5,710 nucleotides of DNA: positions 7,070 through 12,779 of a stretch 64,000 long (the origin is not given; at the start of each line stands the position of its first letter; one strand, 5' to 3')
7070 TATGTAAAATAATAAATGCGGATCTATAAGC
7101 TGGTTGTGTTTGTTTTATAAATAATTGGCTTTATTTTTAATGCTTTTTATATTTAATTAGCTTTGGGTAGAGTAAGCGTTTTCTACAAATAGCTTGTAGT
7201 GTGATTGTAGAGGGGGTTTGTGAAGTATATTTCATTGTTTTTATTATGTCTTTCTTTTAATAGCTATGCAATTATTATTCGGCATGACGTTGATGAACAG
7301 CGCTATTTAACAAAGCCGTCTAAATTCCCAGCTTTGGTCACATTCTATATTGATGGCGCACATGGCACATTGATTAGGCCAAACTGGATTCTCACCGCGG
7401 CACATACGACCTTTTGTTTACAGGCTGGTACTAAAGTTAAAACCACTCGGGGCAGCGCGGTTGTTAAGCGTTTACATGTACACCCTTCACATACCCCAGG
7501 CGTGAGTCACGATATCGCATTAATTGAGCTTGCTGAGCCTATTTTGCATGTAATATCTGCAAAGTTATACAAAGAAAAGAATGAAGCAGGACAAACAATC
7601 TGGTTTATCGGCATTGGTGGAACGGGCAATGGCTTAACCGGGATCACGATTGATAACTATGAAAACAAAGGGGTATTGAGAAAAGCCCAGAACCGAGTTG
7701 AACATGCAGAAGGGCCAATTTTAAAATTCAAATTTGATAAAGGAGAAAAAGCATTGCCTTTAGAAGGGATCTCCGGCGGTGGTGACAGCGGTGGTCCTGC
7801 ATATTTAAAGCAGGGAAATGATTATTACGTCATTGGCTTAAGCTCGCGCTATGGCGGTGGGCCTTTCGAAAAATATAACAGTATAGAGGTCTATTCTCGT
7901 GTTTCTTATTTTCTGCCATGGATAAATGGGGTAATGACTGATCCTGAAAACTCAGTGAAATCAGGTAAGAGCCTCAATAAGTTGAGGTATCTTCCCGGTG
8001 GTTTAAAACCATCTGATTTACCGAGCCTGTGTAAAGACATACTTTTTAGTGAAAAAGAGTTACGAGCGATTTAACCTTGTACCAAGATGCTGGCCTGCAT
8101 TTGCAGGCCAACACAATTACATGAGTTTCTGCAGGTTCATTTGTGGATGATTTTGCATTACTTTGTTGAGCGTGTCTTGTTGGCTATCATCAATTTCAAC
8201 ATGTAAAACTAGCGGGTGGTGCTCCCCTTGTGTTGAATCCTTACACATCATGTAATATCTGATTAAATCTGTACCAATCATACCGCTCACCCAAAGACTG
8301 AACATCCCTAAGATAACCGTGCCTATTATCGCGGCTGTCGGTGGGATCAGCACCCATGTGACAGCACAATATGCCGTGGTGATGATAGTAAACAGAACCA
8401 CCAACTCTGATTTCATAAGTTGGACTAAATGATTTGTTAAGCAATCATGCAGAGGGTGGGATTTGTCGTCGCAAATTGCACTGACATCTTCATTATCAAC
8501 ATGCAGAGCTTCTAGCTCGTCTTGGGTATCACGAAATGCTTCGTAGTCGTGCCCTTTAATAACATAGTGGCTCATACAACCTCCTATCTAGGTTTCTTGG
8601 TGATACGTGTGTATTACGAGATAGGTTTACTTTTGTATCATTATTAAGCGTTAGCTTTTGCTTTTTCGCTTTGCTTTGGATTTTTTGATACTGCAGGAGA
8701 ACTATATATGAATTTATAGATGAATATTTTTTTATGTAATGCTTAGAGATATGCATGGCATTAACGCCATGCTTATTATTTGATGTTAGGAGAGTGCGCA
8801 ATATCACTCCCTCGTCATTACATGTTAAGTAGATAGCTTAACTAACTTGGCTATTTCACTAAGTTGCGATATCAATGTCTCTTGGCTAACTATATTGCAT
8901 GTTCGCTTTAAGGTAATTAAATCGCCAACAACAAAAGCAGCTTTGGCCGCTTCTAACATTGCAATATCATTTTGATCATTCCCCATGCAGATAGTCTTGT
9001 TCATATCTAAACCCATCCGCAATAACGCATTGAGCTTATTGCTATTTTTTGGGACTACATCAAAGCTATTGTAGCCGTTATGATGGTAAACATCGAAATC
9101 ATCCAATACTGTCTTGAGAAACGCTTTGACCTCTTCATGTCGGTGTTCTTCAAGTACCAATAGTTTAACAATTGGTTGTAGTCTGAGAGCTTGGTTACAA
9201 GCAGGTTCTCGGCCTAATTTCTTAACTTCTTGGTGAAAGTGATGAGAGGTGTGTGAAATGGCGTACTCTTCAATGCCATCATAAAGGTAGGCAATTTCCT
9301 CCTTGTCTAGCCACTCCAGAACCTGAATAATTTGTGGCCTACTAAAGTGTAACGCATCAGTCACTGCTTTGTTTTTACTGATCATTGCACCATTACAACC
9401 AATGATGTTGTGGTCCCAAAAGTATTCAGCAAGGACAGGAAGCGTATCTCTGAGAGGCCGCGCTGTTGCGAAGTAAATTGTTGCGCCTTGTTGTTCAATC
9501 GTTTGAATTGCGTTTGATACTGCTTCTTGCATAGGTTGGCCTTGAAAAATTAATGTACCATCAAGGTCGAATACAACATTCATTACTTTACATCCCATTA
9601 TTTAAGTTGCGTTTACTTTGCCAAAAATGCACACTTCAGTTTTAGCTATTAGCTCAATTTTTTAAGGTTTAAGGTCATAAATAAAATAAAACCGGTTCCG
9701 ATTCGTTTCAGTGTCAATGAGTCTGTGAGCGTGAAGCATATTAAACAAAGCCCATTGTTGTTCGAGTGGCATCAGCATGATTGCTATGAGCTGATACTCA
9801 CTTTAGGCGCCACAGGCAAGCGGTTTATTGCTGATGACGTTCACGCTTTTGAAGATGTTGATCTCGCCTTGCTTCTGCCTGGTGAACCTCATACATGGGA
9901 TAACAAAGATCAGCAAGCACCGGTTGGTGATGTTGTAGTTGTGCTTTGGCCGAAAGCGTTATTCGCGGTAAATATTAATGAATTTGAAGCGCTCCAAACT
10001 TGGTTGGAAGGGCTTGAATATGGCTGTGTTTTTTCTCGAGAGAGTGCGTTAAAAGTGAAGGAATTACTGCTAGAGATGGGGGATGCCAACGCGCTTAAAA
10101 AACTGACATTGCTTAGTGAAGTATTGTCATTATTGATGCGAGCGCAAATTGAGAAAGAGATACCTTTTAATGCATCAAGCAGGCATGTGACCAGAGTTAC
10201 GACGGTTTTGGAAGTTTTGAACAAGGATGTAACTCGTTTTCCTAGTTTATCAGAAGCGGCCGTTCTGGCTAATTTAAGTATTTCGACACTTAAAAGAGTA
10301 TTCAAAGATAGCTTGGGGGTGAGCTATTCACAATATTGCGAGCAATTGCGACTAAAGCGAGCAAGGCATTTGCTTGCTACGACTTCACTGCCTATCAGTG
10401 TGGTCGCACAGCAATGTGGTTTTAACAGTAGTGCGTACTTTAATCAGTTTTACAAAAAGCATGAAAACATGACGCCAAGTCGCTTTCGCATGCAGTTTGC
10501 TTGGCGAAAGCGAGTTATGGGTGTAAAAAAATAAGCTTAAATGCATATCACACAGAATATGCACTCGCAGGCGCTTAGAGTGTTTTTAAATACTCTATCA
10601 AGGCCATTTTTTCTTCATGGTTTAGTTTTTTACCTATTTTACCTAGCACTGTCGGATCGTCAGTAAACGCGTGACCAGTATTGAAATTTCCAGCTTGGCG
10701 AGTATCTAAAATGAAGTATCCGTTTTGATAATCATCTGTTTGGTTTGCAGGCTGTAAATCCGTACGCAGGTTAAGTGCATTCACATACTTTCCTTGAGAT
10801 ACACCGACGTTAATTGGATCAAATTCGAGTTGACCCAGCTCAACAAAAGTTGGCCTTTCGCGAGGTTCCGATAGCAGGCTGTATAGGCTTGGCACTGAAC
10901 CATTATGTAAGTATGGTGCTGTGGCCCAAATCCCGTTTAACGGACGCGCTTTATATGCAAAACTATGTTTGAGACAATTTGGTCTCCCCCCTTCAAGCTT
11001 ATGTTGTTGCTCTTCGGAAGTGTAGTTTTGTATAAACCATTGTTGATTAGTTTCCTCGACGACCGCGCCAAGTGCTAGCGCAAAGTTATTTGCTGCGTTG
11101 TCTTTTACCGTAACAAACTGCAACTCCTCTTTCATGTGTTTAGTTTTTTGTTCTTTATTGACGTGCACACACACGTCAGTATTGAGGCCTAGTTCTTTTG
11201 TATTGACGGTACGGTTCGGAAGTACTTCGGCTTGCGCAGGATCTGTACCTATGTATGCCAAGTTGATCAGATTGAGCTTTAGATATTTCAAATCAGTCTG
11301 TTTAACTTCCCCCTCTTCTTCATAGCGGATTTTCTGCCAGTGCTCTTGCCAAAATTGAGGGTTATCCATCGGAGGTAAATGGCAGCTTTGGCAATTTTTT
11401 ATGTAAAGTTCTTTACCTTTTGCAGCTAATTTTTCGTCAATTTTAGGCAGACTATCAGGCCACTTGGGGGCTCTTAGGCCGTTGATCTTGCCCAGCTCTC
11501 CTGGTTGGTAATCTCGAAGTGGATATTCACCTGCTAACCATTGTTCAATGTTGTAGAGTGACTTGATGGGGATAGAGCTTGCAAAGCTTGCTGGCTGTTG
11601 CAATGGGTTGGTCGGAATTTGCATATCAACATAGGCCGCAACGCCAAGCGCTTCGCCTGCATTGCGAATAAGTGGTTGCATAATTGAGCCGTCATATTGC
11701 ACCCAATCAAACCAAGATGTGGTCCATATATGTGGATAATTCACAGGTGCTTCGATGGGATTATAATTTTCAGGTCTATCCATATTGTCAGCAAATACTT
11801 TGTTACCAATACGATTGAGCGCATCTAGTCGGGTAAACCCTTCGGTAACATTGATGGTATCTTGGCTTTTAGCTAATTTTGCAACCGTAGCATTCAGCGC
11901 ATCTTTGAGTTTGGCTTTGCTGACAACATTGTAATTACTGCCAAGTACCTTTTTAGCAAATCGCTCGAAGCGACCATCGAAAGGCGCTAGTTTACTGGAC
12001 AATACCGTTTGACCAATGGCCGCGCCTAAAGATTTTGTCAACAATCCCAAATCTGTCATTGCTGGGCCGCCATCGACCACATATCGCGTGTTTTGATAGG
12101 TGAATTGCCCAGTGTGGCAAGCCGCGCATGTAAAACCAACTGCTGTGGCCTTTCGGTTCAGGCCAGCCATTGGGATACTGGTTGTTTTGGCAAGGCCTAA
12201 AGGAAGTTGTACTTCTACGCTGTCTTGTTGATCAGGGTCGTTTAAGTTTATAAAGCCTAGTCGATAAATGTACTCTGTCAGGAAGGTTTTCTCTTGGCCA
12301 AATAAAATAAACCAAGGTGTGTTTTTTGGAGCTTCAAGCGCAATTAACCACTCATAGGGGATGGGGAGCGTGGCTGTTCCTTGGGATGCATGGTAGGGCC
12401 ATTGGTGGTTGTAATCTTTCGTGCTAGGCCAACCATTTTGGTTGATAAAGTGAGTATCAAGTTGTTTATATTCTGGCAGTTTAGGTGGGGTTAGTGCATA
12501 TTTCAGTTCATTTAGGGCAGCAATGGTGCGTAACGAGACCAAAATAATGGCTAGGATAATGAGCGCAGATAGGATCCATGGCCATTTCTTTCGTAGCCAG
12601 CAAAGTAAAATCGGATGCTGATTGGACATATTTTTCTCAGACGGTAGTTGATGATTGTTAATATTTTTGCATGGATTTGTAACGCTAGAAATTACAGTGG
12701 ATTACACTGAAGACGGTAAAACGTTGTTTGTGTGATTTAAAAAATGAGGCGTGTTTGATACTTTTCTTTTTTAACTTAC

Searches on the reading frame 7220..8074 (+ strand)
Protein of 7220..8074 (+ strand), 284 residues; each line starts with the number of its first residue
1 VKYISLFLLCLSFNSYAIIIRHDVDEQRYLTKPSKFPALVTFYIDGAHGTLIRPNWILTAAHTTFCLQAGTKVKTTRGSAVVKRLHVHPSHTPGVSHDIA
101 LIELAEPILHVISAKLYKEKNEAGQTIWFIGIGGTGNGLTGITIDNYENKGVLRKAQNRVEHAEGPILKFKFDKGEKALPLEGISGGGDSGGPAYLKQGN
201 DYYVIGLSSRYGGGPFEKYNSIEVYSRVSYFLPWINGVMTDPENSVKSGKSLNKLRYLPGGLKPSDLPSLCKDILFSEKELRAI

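Call 48: search_protein_families(library=pfam, proteins=[window:7220-8074:+], max_evalue=0.001)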
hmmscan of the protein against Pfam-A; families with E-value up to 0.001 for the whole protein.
window:7220-8074:+ (284 aa): 2 families
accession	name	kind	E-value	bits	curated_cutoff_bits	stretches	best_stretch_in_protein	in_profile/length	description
PF00089.32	Trypsin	-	3.6e-18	66.6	20.6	1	32-235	8-220/220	Trypsin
PF13365.12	Trypsin_2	-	0.0003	22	27.6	1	49-200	3-140/144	Trypsin-like peptidase domain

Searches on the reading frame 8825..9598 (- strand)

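Call 48: search_protein_families(library=pfam, proteins=[window:8825-9598:-], max_evalue=0.001)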
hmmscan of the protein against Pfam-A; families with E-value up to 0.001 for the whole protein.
window:8825-9598:- (257 aa): 3 families
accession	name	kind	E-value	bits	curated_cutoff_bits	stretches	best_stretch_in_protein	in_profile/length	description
PF08282.18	Hydrolase_3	-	6.6e-34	118.2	20.9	1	8-226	1-230/255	haloacid dehalogenase-like hydrolase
PF00702.32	Hydrolase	-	3.2e-08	34.6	26.4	1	7-218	3-190/191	haloacid dehalogenase-like hydrolase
PF05116.19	S6PP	-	4.7e-08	33.3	20.3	1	155-226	134-208/247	Sucrose-6F-phosphate phosphohydrolase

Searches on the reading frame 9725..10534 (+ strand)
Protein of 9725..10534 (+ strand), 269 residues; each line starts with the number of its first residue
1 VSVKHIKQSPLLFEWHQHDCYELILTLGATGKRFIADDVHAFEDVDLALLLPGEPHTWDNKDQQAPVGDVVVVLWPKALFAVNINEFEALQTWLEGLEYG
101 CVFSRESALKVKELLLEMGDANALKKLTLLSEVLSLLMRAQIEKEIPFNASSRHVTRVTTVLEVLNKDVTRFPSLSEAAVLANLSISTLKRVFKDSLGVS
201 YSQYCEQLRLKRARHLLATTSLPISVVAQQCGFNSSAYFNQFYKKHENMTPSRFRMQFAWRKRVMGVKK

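Call 48: search_protein_families(library=pfam, proteins=[window:9725-10534:+], max_evalue=0.001)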
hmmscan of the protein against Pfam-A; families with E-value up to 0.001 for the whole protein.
window:9725-10534:+ (269 aa): 2 families
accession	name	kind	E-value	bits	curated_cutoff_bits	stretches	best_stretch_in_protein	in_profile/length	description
PF12833.13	HTH_18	-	2.1e-23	82.9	33.6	1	181-256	4-79/80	Helix-turn-helix domain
PF00165.29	HTH_AraC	-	3.2e-14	53.1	26.6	1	218-255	2-41/42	Bacterial regulatory helix-turn-helix proteins, AraC family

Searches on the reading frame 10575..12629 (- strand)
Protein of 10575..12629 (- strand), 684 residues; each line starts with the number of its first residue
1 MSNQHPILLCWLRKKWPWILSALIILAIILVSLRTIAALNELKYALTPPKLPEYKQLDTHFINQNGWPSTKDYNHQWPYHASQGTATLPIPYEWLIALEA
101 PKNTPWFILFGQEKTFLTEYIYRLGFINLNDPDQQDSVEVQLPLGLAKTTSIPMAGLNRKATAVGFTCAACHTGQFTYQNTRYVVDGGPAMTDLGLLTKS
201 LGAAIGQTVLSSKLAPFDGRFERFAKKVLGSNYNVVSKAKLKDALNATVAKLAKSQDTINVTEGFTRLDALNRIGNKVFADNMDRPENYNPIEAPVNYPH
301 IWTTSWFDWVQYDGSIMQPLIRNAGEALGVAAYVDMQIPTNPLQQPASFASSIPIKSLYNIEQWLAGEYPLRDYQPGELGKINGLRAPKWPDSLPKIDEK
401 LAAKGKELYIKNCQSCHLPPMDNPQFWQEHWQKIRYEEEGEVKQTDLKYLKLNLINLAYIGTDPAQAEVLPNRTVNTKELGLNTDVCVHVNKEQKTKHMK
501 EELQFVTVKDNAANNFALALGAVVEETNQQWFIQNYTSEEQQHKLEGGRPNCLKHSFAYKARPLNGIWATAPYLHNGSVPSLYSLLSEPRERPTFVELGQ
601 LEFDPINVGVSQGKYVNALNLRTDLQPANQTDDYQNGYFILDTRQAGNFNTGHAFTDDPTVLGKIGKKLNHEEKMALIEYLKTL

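Call 14: search_protein_families(library=pfam, proteins=[window:10575-12629:-], max_evalue=0.01)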
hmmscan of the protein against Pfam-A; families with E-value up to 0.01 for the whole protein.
window:10575-12629:- (684 aa): 3 families
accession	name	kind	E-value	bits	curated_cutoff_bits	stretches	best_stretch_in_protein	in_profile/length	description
PF21419.2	RoxA-like_Cyt-c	-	1.1e-18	66.9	26.7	1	558-595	1-37/39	RoxA-like, cytochrome c-like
PF13442.11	Cytochrome_CBB3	-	5.8e-06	27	27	1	402-433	3-34/68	Cytochrome C oxidase, cbb3-type, subunit III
PF00034.26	Cytochrom_C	-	1.6e-05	26.6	21.3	0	402-417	1-16/90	Cytochrome c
